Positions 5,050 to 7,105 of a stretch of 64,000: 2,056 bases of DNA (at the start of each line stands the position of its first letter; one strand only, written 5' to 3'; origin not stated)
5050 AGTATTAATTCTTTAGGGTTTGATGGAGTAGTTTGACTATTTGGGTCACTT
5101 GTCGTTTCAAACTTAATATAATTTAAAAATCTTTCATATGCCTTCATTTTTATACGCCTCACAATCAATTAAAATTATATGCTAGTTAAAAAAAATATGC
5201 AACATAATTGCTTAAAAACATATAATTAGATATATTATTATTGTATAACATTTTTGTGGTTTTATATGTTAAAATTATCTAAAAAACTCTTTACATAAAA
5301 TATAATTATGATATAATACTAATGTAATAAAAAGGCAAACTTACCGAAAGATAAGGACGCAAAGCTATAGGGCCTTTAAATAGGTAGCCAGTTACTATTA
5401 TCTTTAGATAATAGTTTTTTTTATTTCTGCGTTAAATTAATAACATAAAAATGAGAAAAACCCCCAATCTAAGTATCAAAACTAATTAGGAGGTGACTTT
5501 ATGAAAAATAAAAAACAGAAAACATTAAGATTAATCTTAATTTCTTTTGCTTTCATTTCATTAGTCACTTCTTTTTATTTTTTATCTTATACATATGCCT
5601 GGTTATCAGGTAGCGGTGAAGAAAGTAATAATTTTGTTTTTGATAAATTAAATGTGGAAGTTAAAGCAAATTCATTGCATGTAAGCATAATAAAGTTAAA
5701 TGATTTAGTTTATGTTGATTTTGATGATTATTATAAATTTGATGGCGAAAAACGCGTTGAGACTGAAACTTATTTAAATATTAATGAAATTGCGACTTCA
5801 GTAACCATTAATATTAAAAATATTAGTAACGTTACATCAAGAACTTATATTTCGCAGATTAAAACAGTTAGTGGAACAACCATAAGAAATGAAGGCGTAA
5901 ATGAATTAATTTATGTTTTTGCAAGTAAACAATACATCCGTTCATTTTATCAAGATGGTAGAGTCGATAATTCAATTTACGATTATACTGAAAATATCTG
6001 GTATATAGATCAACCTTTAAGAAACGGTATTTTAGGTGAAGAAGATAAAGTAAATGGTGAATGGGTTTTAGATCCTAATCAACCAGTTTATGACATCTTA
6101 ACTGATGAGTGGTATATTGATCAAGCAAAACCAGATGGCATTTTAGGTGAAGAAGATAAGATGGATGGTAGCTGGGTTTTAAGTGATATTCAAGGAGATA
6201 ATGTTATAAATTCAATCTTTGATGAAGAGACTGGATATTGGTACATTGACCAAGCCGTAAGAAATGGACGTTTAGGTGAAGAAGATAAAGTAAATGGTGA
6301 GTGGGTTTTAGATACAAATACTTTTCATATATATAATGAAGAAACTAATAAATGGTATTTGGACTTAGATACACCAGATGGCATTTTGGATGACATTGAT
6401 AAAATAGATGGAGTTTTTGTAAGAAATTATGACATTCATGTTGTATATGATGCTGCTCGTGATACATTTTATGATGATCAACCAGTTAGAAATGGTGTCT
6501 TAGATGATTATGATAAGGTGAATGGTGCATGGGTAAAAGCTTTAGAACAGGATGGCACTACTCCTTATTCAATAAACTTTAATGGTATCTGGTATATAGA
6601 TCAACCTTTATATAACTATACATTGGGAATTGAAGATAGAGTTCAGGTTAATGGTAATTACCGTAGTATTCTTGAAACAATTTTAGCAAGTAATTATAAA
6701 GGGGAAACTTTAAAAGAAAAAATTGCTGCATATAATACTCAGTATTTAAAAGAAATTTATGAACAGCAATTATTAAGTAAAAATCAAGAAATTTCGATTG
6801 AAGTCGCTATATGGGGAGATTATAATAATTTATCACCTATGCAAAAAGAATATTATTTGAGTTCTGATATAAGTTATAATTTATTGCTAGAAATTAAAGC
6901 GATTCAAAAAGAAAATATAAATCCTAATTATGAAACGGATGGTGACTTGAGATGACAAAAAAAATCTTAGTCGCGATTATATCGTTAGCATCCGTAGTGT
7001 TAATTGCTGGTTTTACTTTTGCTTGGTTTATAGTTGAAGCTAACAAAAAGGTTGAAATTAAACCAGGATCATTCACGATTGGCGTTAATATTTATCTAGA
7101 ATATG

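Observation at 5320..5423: GEMM-I riboswitch copy 1 has an architecture that predicts a c-di-GMP ON switch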

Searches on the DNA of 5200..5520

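Call 3: search_rna_families(source=window, start=5200, end=5520, threshold=evalue, max_evalue=10, show_alignments=4)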
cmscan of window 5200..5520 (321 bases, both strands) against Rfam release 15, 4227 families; matches with E-value up to 10: 9.
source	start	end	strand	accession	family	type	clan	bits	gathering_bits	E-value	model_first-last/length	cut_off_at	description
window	5325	5400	+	RF03167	c-di-GMP-I-GGC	Cis-reg; riboswitch;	CL00126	59.5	59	8.2e-14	1-80/80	no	c-di-GMP-I-GGC riboswitch aptamer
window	5300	5376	+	RF02844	RefA9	Gene; antisense;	-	19.7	49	0.98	1-64/64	no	Enterococcus sRNA A9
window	5289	5319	+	RF01327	CRISPR-DR14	Gene; CRISPR;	CL00014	19.5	45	4.4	1-29/29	no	CRISPR RNA direct repeat element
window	5329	5424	-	RF00112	CyaR_RyeE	Gene; sRNA;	-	19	47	0.49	1-85/85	no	CyaR/Rye RNA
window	5314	5412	+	RF01211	SNORD124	Gene; snRNA; snoRNA; CD-box;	-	14.1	40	9.1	1-104/104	no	Small nucleolar RNA SNORD124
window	5355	5452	-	RF02546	LSU_trypano_mito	Gene; rRNA;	CL00112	11.1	60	3.8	65-561/561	no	Trypanosomatid mitochondrial large subunit ribosomal RNA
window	5324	5420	+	RF04178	BTnc005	Gene; sRNA;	-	9.8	174.8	8.7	1-205/205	no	Bacteroides sRNA BTnc005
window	5394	5415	+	RF01267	snR37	Gene; snRNA; snoRNA; HACA-box;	CL00041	9.5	47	4.2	17-38/385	no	Small nucleolar RNA snR37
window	5292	5331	-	RF02350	psRNA6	Gene; sRNA;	-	7.4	60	9.1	1-333/333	no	Nitrosomonas sRNA psRNA6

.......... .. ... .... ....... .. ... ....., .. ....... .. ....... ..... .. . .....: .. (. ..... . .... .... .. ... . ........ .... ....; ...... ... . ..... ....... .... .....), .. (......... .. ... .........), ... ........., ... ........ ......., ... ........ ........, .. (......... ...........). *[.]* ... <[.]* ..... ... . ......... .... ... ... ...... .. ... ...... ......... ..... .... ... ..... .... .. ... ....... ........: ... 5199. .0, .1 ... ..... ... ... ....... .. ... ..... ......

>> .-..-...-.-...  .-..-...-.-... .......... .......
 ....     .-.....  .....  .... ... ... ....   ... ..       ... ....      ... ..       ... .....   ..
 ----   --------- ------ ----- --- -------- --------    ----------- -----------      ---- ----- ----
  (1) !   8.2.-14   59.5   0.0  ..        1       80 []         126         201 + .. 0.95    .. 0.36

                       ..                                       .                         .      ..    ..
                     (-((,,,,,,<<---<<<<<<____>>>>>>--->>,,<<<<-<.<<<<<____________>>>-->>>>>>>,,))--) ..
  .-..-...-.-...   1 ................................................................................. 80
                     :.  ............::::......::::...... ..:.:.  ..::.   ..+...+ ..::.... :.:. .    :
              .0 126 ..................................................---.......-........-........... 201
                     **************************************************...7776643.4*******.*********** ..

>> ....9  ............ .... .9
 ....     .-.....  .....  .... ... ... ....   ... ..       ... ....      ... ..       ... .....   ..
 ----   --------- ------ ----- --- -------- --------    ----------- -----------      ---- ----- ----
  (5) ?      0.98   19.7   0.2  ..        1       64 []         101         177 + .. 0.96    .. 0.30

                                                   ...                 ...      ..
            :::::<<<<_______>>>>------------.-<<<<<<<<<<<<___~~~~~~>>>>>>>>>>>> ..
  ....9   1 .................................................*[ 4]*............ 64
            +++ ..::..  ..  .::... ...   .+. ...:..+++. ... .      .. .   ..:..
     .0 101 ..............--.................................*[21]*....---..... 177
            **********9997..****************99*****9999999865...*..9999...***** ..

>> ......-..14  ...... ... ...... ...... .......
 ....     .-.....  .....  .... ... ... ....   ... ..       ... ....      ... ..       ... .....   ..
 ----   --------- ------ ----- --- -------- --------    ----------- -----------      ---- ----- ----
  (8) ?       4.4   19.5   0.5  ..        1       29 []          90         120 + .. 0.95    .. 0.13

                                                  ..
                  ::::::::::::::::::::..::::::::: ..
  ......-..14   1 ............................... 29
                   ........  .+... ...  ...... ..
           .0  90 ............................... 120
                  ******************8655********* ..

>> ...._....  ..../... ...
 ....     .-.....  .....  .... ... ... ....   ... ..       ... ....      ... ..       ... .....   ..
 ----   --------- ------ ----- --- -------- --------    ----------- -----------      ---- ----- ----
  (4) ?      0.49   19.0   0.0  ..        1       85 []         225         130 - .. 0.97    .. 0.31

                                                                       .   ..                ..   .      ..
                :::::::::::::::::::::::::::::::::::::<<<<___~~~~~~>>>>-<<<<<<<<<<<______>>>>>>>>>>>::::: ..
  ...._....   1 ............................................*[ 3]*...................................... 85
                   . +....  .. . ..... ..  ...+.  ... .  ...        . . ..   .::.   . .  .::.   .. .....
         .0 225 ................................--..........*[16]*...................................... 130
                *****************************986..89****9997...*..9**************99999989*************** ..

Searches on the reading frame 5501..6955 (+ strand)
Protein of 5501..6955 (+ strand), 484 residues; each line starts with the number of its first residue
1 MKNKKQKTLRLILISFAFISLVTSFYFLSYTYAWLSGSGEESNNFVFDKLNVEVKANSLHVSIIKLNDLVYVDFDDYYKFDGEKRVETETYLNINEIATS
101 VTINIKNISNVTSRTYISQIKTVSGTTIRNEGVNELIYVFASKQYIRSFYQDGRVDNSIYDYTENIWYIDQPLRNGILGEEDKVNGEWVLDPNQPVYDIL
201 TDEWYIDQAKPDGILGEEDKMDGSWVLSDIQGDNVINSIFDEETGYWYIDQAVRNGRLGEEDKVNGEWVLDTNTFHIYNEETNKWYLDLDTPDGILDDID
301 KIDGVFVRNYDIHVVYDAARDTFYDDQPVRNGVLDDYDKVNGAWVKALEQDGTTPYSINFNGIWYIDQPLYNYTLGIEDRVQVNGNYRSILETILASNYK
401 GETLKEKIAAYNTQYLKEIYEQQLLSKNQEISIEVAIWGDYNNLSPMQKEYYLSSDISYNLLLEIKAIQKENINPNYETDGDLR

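Call 9: search_protein_families(library=ncbifam, proteins=[window:5501-6955:+], max_evalue=0.01)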
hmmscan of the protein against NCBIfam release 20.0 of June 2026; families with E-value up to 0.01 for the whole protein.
window:5501-6955:+ (484 aa): 0 families

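Call 10: search_protein_families(library=pfam, proteins=[window:5501-6955:+], max_evalue=0.01)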
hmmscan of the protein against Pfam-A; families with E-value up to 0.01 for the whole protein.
window:5501-6955:+ (484 aa): 0 families

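Call 13: find_related_loci(query=window:5501-6955:+, collection=genome_contigs, flank=3000)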
Query window:5501-6955:+ (484 aa) in genome_contigs; peptide patterns used: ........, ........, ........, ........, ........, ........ (x = any residue, [..] = any of these).
136 stretches matched a pattern, but none encodes a relative of the query by tblastn (E <= 1e-3).

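Call 14: find_homologous_proteins(query=window:5501-6955:+, max_evalue=0.00001)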
Query window:5501-6955:+ (484 aa): 1 proteins with E <= 0.00001 among 8000 candidates.
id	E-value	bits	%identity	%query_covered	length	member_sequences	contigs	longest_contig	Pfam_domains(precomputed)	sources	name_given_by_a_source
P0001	0.0e+0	1083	100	100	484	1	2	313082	-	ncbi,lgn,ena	-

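Call 15: find_encoding_contigs(protein=P0001, flank=1000, max_places=4)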
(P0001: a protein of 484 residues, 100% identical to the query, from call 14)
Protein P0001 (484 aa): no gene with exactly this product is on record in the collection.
